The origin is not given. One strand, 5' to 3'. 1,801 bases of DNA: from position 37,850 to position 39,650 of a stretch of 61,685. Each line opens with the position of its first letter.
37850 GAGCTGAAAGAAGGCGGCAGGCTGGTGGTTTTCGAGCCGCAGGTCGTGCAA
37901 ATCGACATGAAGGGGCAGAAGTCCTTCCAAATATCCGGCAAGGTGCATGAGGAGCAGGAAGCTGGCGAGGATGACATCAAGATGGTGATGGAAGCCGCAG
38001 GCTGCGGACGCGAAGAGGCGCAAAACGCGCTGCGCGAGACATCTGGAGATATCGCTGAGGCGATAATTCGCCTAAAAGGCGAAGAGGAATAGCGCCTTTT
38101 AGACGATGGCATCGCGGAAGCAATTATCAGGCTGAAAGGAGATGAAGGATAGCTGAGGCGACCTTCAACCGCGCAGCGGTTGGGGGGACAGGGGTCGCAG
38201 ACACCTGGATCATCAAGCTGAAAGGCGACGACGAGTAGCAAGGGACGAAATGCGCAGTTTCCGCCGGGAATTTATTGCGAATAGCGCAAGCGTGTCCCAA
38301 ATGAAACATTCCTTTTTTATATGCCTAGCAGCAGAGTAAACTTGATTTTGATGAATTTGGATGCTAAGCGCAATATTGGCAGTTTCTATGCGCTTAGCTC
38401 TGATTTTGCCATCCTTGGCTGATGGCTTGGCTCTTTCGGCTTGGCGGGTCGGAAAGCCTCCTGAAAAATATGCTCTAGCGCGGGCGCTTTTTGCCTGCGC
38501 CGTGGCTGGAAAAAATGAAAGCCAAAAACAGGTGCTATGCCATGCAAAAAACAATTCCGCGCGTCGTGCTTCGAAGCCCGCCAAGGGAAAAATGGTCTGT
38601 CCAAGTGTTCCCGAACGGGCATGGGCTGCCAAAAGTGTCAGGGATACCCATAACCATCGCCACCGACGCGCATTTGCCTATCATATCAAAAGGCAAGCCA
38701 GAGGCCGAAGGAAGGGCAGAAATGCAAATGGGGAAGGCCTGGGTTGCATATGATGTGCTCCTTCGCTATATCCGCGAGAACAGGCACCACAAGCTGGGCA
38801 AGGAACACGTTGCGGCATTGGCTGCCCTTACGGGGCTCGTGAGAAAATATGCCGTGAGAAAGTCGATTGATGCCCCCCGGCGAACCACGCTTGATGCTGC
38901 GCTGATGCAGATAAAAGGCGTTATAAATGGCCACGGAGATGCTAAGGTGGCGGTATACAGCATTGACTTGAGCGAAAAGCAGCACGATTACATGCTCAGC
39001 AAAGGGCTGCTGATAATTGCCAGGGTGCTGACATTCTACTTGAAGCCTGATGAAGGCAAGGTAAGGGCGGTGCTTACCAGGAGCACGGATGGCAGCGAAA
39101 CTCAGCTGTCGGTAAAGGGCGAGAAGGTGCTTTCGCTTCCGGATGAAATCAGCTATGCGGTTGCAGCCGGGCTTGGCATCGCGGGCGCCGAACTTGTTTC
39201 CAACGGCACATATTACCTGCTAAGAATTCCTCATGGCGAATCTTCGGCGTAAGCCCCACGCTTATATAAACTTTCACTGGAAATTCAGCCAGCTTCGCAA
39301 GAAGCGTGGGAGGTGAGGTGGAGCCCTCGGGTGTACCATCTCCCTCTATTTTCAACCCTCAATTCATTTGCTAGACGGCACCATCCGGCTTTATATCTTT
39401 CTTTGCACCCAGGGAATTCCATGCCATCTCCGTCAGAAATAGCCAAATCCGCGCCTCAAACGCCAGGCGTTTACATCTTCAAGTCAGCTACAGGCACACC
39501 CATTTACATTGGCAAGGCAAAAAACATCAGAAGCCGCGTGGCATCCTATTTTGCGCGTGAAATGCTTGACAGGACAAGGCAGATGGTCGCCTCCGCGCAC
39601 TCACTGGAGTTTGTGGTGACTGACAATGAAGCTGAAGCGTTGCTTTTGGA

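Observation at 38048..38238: Tandem 'echoes' of the nac 3' end that differ only at synonymous sites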

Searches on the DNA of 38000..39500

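Call 72: search_rna_families(source=window, start=38000, end=39500, threshold=evalue, max_evalue=1)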
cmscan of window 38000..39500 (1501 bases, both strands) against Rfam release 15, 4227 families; matches with E-value up to 1: 2.
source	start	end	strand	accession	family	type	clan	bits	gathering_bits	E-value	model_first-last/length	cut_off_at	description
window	38709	38764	-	RF01804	Lambda_thermo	Cis-reg; thermoregulator;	-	17.9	50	0.61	1-59/59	no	Lambda phage CIII thermoregulator element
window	38102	38158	+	RF01131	sR47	Gene; snRNA; snoRNA; CD-box;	CL00132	16.4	40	0.52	1-55/55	no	Small nucleolar RNA sR47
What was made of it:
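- Tried and rejected: At E<=1, the region 38000-39500 gives only two chance-level hits, including a C/D-box model over echo 2 at 16 bits against a threshold of 40 (call 72).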
